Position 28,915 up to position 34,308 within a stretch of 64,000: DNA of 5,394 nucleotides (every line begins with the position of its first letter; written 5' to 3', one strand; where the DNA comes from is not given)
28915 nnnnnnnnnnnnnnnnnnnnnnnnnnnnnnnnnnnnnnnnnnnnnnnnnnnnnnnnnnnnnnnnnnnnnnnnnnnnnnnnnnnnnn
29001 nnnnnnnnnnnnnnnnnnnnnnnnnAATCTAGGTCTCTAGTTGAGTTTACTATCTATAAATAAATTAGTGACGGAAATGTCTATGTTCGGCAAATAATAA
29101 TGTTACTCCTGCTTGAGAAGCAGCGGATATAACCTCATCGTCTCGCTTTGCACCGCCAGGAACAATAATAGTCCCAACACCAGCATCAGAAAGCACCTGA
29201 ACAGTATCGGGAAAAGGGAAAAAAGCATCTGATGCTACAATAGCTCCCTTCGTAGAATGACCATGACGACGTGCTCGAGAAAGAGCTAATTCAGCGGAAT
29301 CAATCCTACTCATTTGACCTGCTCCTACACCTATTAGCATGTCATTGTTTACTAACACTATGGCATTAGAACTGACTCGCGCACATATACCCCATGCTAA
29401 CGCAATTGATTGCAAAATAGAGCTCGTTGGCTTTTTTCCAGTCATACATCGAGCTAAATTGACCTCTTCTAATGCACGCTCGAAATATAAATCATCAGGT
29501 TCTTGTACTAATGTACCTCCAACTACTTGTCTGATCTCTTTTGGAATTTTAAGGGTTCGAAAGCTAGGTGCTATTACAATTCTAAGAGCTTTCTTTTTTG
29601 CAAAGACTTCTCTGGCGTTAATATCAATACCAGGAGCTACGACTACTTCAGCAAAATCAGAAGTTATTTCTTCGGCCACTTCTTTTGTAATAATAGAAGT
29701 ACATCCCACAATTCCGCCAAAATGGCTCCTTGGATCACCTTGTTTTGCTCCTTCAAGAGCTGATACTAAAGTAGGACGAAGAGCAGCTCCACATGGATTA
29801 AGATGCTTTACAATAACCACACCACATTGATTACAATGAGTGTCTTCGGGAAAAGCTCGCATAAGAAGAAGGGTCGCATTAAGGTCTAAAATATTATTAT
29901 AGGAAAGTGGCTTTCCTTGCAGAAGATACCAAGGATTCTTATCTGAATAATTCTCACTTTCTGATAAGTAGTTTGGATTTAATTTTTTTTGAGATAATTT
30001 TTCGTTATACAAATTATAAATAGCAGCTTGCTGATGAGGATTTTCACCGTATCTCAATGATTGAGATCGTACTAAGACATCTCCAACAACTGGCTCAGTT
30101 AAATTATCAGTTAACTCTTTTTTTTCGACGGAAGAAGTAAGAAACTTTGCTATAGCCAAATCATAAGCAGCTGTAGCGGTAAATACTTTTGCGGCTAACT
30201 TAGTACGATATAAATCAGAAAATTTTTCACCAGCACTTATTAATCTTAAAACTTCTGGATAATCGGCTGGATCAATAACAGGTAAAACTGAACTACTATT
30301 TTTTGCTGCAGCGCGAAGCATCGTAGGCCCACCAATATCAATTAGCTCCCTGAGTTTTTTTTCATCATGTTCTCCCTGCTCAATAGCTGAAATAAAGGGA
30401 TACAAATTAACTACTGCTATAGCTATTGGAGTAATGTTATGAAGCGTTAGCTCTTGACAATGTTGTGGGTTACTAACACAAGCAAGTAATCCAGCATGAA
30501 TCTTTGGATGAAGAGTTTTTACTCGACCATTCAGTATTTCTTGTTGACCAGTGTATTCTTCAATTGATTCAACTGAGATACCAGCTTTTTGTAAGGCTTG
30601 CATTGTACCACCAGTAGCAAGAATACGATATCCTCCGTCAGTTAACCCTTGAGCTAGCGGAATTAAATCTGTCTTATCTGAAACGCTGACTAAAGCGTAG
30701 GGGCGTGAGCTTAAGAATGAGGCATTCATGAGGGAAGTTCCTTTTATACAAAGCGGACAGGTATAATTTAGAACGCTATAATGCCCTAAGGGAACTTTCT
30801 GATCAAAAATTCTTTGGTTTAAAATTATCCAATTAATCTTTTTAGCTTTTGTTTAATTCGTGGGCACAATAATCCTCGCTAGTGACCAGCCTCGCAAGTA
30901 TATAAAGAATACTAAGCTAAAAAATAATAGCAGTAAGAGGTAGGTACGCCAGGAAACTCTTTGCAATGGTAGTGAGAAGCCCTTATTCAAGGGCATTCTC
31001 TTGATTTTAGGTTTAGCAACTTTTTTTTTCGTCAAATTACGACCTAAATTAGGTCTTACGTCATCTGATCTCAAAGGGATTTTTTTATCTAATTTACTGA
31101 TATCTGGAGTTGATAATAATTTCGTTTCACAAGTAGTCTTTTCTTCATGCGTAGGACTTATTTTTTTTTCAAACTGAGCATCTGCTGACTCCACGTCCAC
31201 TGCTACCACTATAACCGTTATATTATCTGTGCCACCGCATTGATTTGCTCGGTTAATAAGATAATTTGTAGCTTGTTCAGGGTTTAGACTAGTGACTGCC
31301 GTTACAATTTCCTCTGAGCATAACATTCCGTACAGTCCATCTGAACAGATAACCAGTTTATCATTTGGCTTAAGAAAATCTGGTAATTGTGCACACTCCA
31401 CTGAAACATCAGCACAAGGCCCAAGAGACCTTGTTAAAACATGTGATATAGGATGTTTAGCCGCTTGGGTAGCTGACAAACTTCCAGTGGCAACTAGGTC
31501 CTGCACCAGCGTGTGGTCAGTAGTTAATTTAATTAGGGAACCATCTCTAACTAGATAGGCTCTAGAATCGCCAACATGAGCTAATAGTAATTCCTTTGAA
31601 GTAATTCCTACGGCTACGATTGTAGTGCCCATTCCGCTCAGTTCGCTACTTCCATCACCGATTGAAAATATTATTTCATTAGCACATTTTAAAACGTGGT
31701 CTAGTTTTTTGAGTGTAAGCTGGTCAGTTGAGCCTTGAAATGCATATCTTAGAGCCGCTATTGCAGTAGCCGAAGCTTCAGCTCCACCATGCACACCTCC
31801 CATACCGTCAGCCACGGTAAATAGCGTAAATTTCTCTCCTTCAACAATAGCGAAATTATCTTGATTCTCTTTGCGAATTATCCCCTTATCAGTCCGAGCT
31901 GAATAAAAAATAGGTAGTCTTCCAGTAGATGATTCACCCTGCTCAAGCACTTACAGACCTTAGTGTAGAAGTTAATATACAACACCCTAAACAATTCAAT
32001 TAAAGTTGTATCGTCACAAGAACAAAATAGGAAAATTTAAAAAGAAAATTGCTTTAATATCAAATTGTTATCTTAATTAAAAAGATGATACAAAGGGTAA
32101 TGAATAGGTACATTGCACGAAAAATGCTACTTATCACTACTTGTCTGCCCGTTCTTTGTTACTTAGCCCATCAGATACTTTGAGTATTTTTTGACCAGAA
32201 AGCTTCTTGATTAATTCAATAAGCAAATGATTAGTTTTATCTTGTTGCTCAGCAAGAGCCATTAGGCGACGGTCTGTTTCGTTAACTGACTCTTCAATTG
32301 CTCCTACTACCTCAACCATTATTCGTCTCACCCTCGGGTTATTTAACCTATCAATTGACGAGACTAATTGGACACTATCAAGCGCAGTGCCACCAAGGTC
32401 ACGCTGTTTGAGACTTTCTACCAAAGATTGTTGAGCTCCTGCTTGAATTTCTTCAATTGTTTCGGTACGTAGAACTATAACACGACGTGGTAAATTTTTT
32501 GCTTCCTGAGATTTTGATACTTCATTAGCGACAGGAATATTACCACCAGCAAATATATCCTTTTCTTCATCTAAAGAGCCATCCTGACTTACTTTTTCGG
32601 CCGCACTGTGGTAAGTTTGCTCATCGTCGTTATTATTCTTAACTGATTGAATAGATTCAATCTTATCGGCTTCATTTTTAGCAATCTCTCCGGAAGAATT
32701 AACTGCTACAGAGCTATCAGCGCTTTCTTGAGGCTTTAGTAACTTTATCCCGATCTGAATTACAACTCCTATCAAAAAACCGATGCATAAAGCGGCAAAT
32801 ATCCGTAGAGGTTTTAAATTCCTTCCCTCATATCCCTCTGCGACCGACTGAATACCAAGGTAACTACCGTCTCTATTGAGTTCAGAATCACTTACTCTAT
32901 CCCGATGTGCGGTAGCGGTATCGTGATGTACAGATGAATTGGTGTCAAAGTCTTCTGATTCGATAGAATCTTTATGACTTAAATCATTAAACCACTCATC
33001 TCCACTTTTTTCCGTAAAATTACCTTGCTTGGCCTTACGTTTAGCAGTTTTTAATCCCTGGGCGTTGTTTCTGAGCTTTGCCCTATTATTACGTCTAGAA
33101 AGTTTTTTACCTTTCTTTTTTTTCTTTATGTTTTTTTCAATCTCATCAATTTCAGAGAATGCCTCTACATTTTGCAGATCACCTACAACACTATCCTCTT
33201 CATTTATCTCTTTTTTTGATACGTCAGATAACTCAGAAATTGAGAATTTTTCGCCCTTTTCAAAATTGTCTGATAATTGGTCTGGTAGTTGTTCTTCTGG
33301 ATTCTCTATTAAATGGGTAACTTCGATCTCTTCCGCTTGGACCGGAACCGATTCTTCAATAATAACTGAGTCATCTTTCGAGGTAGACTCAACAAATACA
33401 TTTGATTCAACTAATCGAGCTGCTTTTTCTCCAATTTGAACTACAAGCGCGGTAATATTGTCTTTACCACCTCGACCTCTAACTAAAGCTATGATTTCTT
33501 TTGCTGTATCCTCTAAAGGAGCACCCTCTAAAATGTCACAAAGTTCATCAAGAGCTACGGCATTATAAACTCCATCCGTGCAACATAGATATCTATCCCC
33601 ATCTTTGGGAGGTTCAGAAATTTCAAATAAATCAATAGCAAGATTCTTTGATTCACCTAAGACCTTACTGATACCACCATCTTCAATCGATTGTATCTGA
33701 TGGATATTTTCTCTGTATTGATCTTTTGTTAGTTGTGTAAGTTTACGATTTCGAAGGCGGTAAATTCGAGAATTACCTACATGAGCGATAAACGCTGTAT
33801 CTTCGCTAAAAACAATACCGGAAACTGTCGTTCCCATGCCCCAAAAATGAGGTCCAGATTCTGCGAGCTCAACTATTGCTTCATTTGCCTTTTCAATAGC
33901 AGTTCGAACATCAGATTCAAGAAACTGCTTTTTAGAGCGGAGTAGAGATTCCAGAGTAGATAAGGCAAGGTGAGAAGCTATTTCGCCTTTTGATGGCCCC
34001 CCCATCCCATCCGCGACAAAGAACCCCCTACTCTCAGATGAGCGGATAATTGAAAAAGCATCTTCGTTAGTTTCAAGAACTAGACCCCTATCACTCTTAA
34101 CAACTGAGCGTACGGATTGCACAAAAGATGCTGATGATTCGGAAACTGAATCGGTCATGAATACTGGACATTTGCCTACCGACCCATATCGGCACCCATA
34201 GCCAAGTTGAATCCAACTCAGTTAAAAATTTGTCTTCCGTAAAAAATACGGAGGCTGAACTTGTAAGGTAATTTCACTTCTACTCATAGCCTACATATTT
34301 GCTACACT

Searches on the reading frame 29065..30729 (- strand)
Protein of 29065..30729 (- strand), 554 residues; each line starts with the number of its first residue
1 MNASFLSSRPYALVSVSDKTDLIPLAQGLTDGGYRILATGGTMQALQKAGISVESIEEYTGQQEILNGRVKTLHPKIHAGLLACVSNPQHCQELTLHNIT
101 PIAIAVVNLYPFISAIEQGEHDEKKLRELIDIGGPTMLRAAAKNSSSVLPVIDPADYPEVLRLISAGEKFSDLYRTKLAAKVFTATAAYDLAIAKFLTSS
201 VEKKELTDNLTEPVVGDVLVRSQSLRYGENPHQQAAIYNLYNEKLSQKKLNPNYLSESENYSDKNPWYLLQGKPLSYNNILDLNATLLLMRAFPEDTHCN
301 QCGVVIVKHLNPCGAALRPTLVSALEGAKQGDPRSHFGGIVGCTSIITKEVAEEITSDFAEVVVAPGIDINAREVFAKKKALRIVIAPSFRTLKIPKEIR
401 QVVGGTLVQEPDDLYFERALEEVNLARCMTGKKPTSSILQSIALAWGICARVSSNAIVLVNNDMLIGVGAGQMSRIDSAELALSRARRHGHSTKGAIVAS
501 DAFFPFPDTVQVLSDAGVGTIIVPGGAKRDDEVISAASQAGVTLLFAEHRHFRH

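Call 13: search_protein_families(library=pfam, proteins=[window:29065-30729:-], max_evalue=0.001)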
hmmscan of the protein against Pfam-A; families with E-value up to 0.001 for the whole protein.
window:29065-30729:- (554 aa): 2 families
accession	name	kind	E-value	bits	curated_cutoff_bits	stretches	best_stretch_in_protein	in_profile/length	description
PF01808.24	AICARFT_IMPCHas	-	3.7e-89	299.7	25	1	141-484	1-310/311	AICARFT/IMPCHase bienzyme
PF02142.27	MGS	-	4.5e-16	59.2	24.1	1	22-136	2-94/94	MGS-like domain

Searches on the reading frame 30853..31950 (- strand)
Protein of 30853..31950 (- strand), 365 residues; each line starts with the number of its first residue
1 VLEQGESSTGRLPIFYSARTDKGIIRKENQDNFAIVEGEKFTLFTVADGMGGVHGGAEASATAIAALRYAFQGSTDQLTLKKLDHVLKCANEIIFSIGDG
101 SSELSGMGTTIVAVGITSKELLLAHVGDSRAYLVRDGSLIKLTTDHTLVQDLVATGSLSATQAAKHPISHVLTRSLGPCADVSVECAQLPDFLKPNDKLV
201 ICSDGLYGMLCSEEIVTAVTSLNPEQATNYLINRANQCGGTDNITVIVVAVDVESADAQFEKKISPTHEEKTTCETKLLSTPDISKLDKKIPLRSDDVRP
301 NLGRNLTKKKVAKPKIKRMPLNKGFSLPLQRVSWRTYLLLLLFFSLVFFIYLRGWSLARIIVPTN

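Call 13: search_protein_families(library=pfam, proteins=[window:30853-31950:-], max_evalue=0.001)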
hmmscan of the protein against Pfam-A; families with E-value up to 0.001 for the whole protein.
window:30853-31950:- (365 aa): 3 families
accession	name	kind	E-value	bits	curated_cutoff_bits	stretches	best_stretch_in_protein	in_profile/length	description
PF13672.11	PP2C_2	-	6.1e-13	49.2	24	1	27-214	10-182/209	Protein phosphatase 2C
PF00481.26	PP2C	-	4.7e-11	43.3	20.3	1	39-147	32-141/255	Protein phosphatase 2C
PF07228.17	SpoIIE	-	5.7e-05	23.6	25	0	42-251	5-191/192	Stage II sporulation protein E (SpoIIE)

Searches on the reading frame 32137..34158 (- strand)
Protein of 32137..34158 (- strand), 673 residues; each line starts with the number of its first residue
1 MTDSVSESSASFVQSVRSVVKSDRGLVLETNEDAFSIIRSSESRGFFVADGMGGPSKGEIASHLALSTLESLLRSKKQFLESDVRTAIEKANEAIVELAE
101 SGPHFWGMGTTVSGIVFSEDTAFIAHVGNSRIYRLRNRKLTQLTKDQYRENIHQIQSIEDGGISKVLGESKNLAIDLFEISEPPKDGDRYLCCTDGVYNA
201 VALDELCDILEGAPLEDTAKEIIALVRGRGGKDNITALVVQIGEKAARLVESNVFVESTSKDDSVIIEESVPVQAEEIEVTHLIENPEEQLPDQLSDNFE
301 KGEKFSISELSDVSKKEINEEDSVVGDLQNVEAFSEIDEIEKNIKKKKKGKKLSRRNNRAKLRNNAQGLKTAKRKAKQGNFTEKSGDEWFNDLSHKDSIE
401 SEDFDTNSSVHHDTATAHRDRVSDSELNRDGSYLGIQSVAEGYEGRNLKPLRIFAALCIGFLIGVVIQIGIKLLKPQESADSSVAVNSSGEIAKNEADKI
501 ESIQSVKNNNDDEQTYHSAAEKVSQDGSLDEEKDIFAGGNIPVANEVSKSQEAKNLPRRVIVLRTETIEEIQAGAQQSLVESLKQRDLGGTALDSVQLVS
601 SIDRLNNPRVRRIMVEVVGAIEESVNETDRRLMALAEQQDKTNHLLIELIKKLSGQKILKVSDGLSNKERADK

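Call 12: search_protein_families(library=pfam, proteins=[window:32137-34158:-], max_evalue=0.001)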
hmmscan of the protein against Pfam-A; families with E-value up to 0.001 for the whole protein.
window:32137-34158:- (673 aa): 3 families
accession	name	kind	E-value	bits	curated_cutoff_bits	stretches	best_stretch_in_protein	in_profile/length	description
PF13672.11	PP2C_2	-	1.1e-14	54.9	24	1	30-205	11-182/209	Protein phosphatase 2C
PF00481.26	PP2C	-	4.5e-05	23.7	20.3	1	48-151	39-144/255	Protein phosphatase 2C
PF07228.17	SpoIIE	-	0.00047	20.6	25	0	45-242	6-191/192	Stage II sporulation protein E (SpoIIE)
